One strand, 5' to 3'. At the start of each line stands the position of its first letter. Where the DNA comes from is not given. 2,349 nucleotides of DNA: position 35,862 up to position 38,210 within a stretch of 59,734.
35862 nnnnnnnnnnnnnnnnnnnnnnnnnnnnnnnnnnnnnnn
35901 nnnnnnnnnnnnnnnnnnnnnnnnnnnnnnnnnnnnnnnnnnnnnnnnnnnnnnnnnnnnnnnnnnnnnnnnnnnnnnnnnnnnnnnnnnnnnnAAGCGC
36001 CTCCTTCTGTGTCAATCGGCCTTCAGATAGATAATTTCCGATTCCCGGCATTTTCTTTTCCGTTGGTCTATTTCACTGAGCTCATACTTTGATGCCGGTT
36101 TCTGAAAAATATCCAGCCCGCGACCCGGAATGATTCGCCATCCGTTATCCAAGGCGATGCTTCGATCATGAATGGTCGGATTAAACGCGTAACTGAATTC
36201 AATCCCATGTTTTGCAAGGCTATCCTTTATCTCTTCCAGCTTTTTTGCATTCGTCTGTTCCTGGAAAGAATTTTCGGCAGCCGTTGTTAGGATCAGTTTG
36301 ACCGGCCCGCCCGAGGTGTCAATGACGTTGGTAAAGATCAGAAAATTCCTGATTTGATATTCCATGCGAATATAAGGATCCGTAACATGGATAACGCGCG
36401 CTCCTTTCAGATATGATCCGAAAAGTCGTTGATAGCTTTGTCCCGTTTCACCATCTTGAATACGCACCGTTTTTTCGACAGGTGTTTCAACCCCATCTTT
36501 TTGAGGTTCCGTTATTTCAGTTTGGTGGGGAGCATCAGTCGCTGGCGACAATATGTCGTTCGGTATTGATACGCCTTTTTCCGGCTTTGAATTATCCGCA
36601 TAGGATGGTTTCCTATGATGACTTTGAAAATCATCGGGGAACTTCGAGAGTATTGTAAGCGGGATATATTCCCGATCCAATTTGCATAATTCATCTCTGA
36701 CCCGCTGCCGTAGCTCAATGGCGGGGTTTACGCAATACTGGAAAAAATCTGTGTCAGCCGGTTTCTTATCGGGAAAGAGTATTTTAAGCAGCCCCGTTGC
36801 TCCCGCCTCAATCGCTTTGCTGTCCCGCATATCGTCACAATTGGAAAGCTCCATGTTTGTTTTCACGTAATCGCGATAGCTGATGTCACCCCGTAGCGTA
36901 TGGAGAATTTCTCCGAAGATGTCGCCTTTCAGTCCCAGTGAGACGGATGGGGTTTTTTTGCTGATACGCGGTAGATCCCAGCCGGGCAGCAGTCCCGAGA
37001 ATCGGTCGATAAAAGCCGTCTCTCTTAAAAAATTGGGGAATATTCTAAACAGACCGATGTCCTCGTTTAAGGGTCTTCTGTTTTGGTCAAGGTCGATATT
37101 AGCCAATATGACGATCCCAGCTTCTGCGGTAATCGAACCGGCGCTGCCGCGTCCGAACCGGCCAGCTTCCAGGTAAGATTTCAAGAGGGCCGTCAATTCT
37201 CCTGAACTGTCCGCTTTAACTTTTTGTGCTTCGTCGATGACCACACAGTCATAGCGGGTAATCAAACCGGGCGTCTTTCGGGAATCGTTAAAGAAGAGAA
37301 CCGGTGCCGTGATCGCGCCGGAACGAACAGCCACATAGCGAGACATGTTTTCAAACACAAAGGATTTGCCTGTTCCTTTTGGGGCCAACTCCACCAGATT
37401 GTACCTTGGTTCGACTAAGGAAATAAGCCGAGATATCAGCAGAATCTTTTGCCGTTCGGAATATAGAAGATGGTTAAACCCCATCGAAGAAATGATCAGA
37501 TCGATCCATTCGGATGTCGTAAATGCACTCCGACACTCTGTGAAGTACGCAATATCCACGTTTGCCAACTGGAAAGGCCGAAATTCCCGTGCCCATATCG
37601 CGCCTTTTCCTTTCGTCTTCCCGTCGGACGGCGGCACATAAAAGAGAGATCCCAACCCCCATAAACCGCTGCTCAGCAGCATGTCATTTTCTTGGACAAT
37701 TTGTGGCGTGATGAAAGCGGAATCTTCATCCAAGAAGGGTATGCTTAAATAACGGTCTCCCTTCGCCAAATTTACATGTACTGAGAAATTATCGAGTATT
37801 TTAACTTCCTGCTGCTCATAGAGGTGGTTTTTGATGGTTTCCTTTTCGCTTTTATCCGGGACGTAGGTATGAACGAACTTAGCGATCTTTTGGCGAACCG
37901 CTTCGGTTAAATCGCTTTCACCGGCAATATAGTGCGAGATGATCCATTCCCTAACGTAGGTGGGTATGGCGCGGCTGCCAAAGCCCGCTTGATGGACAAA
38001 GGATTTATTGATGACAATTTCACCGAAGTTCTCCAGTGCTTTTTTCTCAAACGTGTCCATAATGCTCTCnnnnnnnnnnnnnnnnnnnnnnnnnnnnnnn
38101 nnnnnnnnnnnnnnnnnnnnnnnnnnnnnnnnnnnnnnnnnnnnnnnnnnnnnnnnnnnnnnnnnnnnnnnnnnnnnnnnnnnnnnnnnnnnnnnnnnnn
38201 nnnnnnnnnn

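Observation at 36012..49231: BREX-like operon whose gene set fits none of the six described BREX types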

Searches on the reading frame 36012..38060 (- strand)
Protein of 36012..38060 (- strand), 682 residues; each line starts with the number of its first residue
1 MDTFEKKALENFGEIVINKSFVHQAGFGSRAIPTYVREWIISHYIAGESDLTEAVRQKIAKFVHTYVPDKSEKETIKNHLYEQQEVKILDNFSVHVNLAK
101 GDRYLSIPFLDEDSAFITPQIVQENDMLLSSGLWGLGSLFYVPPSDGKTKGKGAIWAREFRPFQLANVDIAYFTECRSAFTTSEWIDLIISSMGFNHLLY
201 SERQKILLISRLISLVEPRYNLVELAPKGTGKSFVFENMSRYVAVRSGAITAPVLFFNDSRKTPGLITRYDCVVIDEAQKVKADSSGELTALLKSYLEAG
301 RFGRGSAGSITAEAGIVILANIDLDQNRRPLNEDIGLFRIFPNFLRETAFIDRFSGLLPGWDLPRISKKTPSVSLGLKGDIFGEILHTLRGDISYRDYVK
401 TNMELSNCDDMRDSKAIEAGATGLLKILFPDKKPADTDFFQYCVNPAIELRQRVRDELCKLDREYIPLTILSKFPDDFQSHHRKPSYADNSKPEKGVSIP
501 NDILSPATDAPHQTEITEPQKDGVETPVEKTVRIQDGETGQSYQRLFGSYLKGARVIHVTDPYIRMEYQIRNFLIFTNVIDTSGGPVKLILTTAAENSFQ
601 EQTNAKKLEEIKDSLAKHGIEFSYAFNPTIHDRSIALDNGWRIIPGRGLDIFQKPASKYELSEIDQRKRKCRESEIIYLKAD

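Call 3: search_protein_families(library=pfam, proteins=[window:36012-38060:-], max_evalue=0.01)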
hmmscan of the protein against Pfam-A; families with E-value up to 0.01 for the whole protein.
window:36012-38060:- (682 aa): 3 families
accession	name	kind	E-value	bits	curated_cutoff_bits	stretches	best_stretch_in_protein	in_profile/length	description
PF13337.12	BrxL_ATPase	-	3e-95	319.1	25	1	158-465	4-307/313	Lon-like protease BrxL-like, ATPase domain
PF16565.11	MIT_C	-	2.8e-42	144.4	25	1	540-679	1-141/142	Phospholipase D-like domain at C-terminus of MIT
PF20442.3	BrxL_N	-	8.5e-27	94.1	28.2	1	11-141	2-132/132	BREX system Lon protease-like protein BrxL N-terminal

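Call 4: search_protein_families(library=ncbifam, proteins=[window:36012-38060:-], max_evalue=0.01)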
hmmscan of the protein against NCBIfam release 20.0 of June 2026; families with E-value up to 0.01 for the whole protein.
window:36012-38060:- (682 aa): 2 families
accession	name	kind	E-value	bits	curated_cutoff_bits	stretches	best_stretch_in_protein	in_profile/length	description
TIGR02688.1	TIGR02688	equivalog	1.2e-129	432.9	329.3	1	11-462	4-448/449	BREX system Lon protease-like protein BrxL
TIGR02653.1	Lon_rel_chp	hypoth_equivalog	1.4e-71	241.8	628.25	1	5-462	5-455/675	protease Lon-related BREX system protein BrxL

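Call 5: search_protein_families(library=padloc, proteins=[window:36012-38060:-], max_evalue=0.01)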
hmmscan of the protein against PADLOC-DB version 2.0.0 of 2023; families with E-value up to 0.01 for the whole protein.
window:36012-38060:- (682 aa): 5 families
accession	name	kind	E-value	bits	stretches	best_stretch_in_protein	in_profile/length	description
PDLC02508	BrxL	-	1.8e-133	444.3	1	1-681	1-695/698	BrxL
PDLC02505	BrxL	-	1.2e-107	358.8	1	4-465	4-468/482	BrxL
PDLC02507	BrxL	-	1.3e-94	315.7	1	10-465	20-467/482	BrxL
PDLC02506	BrxL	-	1.4e-87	292.6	1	2-461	6-459/680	BrxL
PDLC02509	BrxL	-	1.5e-52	176.9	2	158-464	202-509/535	BrxL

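Call 46: search_dna_similar(query=window:36012-38060:-, collection=plasmids, mode=protein, max_rows=30, rows=spread)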
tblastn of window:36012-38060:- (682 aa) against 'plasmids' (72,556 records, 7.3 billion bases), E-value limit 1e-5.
Records with a match: 318; places in all: 325; records where one place covers at least 80% of the query: 21.
Best place of each record, by identity: <60% 318.
By first word of the organism name: Acinetobacter 147; Escherichia 55; Salmonella 18; Klebsiella 7; Ligilactobacillus 6; Enterobacter 4; Moellerella 4; Vibrio 4; Hymenobacter 3; Rhodococcus 3; and 52 more.
By predicted mobility (MOB-suite, as given by PLSDB): mobilizable 121; conjugative 112; non-mobilizable 85.
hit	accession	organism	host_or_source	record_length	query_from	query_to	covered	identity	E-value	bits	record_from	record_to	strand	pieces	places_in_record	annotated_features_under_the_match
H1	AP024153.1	Abditibacteriota bacterium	Acer palmatum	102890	3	507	74%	52.4%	9e-162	523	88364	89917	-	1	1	hypothetical protein (x2)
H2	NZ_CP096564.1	Rhodococcus qingshengii JCM 15477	sandy loam,soil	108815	1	680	100%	29.4%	6e-72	261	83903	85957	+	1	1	brxL: BREX system Lon protease-like protein BrxL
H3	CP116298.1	Tenacibaculum finnmarkense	Atlantic salmon (Salmo salar ...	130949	57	680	84%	30.3%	9e-32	279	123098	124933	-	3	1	none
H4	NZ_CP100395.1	Natronosalvus caseinilyticus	Salt lake,Salt lake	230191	4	461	67%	32.3%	1e-56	216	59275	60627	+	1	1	brxL: protease Lon-related BREX system protein BrxL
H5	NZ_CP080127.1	Escherichia coli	chicken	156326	1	461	68%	31.7%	1e-48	192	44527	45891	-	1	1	brxL: protease Lon-related BREX system protein BrxL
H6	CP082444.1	Salmonella enterica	animal-swine-market swine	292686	1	461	68%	31.7%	2e-48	191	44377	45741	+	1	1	brxL: protease Lon-related BREX system protein BrxL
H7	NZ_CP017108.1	Ligilactobacillus salivarius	Gallus gallus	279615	7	507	73%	29.0%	2e-43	176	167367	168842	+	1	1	brxL: protease Lon-related BREX system protein BrxL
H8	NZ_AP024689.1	Escherichia coli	Homo sapiens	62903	16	461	65%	31.6%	1e-48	192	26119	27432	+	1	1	brxL: protease Lon-related BREX system protein BrxL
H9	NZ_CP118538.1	Salmonella enterica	Homo sapiens,cell culture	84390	16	461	65%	31.6%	1e-48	192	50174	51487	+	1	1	brxL: protease Lon-related BREX system protein BrxL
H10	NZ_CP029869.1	Salmonella enterica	-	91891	16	461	65%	31.6%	1e-48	192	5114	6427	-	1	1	brxL: protease Lon-related BREX system protein BrxL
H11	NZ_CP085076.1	Escherichia coli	Homo sapiens,pure culture,sputum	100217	16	461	65%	31.6%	1e-48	192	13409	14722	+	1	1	brxL: protease Lon-related BREX system protein BrxL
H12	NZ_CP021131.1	Meiothermus taiwanensis WR-220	-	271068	6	462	67%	30.7%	1e-44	180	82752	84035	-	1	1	brxL: BREX system Lon protease-like protein BrxL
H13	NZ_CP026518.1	Deinococcus sp. NW-56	whole organism,water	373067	1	457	67%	30.3%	2e-49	194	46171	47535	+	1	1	brxL: BREX system Lon protease-like protein BrxL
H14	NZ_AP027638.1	Escherichia coli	Homo sapiens,whole organism,feces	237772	10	461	66%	29.8%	2e-48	191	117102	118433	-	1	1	brxL: protease Lon-related BREX system protein BrxL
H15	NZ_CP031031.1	Runella sp. SP2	whole organism,freshwater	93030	32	457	62%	31.4%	1e-48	192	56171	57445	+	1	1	brxL: protease Lon-related BREX system protein BrxL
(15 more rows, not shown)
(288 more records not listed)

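Call 47: get_annotated_region(hit=H1, flank=14000)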
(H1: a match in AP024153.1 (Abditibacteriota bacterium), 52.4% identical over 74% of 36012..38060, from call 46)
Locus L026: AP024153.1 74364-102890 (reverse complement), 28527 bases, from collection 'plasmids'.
description: Abditibacteriota bacterium IAD-21 plasmid pIAD-21 DNA, complete sequence
organism: Abditibacteriota bacterium (NCBI taxid 2783868)
taxonomy: Bacteria; Abditibacteriota; ; ; ; ; Abditibacteriota bacterium
host: -; source: Acer palmatum; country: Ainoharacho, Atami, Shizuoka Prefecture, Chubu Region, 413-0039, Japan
typing (MOB-suite, as given by PLSDB): non-mobilizable
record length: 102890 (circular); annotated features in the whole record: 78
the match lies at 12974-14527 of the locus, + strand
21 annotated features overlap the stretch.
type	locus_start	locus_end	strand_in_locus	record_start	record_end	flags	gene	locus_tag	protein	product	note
CDS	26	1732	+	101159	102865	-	rpoD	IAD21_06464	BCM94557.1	RNA polymerase sigma factor RpoD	-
CDS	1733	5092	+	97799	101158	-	-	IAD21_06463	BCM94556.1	hypothetical protein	-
CDS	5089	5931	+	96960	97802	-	-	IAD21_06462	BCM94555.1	hypothetical protein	-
CDS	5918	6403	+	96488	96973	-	-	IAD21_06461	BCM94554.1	hypothetical protein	-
CDS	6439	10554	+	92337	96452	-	-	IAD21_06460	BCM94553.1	hypothetical protein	-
CDS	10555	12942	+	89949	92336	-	-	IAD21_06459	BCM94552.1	hypothetical protein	-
CDS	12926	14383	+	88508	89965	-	-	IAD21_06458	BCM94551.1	hypothetical protein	-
CDS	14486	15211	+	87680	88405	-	-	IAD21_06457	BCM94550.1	hypothetical protein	-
CDS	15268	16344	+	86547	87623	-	-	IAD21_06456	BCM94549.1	hypothetical protein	-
CDS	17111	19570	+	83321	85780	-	-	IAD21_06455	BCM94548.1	hypothetical protein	-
CDS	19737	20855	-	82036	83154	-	yhcG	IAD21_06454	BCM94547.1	putative nuclease YhcG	-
CDS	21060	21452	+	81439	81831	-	-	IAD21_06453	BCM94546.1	hypothetical protein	-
CDS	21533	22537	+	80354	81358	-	-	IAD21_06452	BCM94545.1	hypothetical protein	-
CDS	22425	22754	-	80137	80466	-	-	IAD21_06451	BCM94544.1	hypothetical protein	-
CDS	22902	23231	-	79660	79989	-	-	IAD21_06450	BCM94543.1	hypothetical protein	-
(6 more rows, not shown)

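Call 48: get_annotated_region(hit=H2, flank=14000)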
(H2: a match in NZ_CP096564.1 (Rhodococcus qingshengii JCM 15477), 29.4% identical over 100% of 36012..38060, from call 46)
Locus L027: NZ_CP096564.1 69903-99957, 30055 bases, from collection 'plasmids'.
description: Rhodococcus qingshengii JCM 15477 strain djl-6 plasmid pdjl-6-1, complete sequence
organism: Rhodococcus qingshengii JCM 15477 (NCBI taxid 1303681)
taxonomy: Bacteria; Actinomycetota; Actinomycetes; Mycobacteriales; Nocardiaceae; Rhodococcus; Rhodococcus qingshengii; Rhodococcus qingshengii JCM 15477
host: -; source: sandy loam,soil; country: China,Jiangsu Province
typing (MOB-suite, as given by PLSDB): mobilizable; relaxase MOBF
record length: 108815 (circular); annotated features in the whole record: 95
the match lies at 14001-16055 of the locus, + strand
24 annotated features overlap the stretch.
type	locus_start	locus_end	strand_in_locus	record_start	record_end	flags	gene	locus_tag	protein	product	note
CDS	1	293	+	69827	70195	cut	-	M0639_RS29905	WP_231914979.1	hypothetical protein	-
CDS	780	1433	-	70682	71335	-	-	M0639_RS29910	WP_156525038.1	hypothetical protein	-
CDS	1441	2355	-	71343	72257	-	-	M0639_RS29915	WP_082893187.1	hypothetical protein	-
CDS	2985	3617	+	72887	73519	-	-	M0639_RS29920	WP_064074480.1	DUF1819 family protein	-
CDS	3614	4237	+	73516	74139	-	-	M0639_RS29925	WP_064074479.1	DUF1788 domain-containing protein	-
CDS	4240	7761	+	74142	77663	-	brxC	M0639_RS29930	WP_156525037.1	BREX system P-loop protein BrxC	-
CDS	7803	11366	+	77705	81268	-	pglX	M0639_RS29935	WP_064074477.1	BREX-1 system adenine-specific DNA-methyltransferase PglX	-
CDS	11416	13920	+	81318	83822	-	pglZ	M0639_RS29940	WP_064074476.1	BREX-1 system phosphatase PglZ type A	-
CDS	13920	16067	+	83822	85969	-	brxL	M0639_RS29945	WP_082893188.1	BREX system Lon protease-like protein BrxL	GO:0030163 - protein catabolic process [Evidence IEA]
CDS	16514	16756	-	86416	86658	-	-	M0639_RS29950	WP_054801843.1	restriction endonuclease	GO:0009307 - DNA restriction-modification system [Evidence IEA]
CDS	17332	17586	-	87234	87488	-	-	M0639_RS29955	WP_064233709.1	hypothetical protein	-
CDS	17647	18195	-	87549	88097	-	-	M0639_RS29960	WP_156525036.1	hypothetical protein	-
CDS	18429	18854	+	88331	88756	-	-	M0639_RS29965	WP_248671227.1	recombinase family protein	GO:0006310 - DNA recombination [Evidence IEA]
CDS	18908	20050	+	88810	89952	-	-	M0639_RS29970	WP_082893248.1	tyrosine-type recombinase/integrase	GO:0015074 - DNA integration [Evidence IEA]; GO:0006310 - DNA recombination [Evidence IEA]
CDS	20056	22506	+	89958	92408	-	-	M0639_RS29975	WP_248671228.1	tyrosine-type recombinase/integrase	GO:0015074 - DNA integration [Evidence IEA]; GO:0006310 - DNA recombination [Evidence IEA]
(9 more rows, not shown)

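Call 49: get_annotated_region(hit=H5, flank=14000)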
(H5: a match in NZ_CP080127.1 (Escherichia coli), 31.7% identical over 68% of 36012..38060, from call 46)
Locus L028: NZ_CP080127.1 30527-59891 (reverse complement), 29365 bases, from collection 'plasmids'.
description: Escherichia coli strain PK8568 plasmid pPK8568-156kb, complete sequence
organism: Escherichia coli (NCBI taxid 562)
taxonomy: Bacteria; Pseudomonadota; Gammaproteobacteria; Enterobacterales; Enterobacteriaceae; Escherichia; Escherichia coli
host: -; source: chicken; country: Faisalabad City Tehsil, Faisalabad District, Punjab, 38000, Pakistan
typing (MOB-suite, as given by PLSDB): conjugative; replicon IncFIB,IncFIC,rep_cluster_2244; relaxase MOBF; mating-pair formation MPF_F
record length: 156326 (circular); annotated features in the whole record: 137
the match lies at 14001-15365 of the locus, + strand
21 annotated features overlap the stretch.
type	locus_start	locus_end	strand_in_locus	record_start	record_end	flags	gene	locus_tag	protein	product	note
CDS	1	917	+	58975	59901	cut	-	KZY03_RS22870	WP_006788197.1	WYL domain-containing protein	-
CDS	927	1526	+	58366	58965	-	-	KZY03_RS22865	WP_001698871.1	DUF1819 family protein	-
CDS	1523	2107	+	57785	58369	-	-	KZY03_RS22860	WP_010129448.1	DUF1788 domain-containing protein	-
CDS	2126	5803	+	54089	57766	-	brxC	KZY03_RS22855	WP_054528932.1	BREX system P-loop protein BrxC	-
CDS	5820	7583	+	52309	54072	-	-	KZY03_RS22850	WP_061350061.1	DUF262 domain-containing protein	-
CDS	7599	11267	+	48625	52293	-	pglX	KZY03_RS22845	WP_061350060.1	BREX-1 system adenine-specific DNA-methyltransferase PglX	GO:0006306 - DNA methylation [Evidence IEA]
CDS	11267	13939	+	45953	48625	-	pglZ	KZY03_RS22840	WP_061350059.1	BREX-1 system phosphatase PglZ type A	-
CDS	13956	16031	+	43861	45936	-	brxL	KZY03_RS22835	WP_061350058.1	protease Lon-related BREX system protein BrxL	GO:0008150 - biological_process [Evidence IEA]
CDS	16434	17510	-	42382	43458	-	-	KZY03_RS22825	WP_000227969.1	IS110 family transposase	-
CDS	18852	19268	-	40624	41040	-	-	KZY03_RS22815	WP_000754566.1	type II toxin-antitoxin system VapC family toxin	-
CDS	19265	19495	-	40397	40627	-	vapB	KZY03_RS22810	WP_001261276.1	type II toxin-antitoxin system VapB family antitoxin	-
CDS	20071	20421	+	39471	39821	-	-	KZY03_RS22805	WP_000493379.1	hypothetical protein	-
CDS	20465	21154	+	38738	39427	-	-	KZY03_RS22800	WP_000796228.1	hypothetical protein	-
CDS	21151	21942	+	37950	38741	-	-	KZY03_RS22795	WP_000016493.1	site-specific integrase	GO:0015074 - DNA integration [Evidence IEA]; GO:0006310 - DNA recombination [Evidence IEA]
CDS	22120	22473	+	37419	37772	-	cmi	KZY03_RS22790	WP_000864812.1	colicin M immunity protein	-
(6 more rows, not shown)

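Call 61: get_annotated_region(hit=H13, flank=12000)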
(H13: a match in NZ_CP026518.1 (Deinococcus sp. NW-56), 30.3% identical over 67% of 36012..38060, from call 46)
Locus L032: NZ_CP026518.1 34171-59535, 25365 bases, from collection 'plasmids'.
description: Deinococcus sp. NW-56 plasmid unnamed2, complete sequence
organism: Deinococcus sp. NW-56 (NCBI taxid 2080419)
taxonomy: Bacteria; Deinococcota; Deinococci; Deinococcales; Deinococcaceae; Deinococcus; Deinococcus sp. NW-56
host: -; source: whole organism,water; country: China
typing (MOB-suite, as given by PLSDB): non-mobilizable
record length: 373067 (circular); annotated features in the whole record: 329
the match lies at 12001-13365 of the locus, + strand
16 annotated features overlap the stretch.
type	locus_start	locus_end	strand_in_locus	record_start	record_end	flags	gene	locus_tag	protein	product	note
CDS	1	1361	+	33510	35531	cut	-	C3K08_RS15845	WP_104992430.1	UvrD-helicase domain-containing protein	-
CDS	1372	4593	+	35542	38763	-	-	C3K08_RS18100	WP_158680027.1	N-6 DNA methylase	GO:0006306 - DNA methylation [Evidence IEA]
CDS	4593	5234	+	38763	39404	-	-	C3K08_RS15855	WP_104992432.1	HNH endonuclease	-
CDS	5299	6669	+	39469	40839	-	-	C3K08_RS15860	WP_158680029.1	DarT ssDNA thymidine ADP-ribosyltransferase family protein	-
CDS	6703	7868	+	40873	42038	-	-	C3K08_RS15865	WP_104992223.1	IS3 family transposase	-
CDS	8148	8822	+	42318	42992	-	-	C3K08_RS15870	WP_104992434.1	hypothetical protein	-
CDS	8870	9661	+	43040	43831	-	-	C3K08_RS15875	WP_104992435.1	type I restriction enzyme HsdR N-terminal domain-containing protein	-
CDS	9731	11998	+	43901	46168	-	pglZ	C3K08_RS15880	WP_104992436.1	BREX-1 system phosphatase PglZ type B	-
CDS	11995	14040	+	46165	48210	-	brxL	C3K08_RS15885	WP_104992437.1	BREX system Lon protease-like protein BrxL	GO:0030163 - protein catabolic process [Evidence IEA]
CDS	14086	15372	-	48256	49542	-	-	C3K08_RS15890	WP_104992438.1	McrC family protein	-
CDS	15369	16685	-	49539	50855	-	-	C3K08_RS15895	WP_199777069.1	AAA family ATPase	-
CDS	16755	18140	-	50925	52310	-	-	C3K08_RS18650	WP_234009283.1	DUF4357 domain-containing protein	-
CDS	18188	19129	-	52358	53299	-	-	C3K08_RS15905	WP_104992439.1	WYL domain-containing transcriptional regulator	-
CDS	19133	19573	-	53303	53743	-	-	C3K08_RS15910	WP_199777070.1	hypothetical protein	-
CDS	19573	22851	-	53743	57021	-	-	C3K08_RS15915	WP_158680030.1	UvrD-helicase domain-containing protein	-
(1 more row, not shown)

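Call 62: get_annotated_region(hit=H12, flank=12000)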
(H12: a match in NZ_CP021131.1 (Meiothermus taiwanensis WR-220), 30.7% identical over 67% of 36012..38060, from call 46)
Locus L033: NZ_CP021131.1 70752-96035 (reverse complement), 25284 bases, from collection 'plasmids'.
description: Meiothermus taiwanensis WR-220 plasmid pMtWR-220, complete sequence
organism: Meiothermus taiwanensis WR-220 (NCBI taxid 1339250)
taxonomy: Bacteria; Deinococcota; Deinococci; Thermales; Thermaceae; Meiothermus; Meiothermus taiwanensis; Meiothermus taiwanensis WR-220
host: -; source: -; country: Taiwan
typing (MOB-suite, as given by PLSDB): non-mobilizable
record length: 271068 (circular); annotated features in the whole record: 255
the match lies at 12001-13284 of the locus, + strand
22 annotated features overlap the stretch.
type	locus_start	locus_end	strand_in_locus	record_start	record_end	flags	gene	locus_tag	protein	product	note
CDS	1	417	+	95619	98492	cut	-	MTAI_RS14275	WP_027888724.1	DUF1156 domain-containing protein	-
CDS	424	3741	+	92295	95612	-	-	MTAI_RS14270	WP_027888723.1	Swt1 family HEPN domain-containing protein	-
CDS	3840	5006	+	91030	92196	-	-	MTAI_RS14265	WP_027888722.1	ATP-binding protein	-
CDS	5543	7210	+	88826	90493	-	-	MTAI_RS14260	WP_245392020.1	vWA domain-containing protein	-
CDS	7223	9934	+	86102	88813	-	-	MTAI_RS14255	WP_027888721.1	tubulin-like doman-containing protein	-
CDS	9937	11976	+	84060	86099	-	-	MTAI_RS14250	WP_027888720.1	hypothetical protein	-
CDS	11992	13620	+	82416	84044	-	brxL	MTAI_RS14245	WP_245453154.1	BREX system Lon protease-like protein BrxL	GO:0030163 - protein catabolic process [Evidence IEA]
CDS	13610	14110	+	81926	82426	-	-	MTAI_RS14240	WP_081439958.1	winged helix-turn-helix domain-containing protein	-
CDS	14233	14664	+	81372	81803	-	-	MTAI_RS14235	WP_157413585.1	transposase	-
CDS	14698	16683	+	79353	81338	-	-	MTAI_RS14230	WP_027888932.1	3'-5' exonuclease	-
CDS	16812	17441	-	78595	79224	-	-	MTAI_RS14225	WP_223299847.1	alpha/beta hydrolase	-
CDS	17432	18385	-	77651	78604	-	-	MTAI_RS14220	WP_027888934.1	ring-cleaving dioxygenase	-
CDS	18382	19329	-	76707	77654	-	-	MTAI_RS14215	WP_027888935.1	ring-cleaving dioxygenase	-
CDS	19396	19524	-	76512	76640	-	-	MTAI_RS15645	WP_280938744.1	hypothetical protein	-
CDS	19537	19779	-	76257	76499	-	-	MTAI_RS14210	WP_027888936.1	hypothetical protein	-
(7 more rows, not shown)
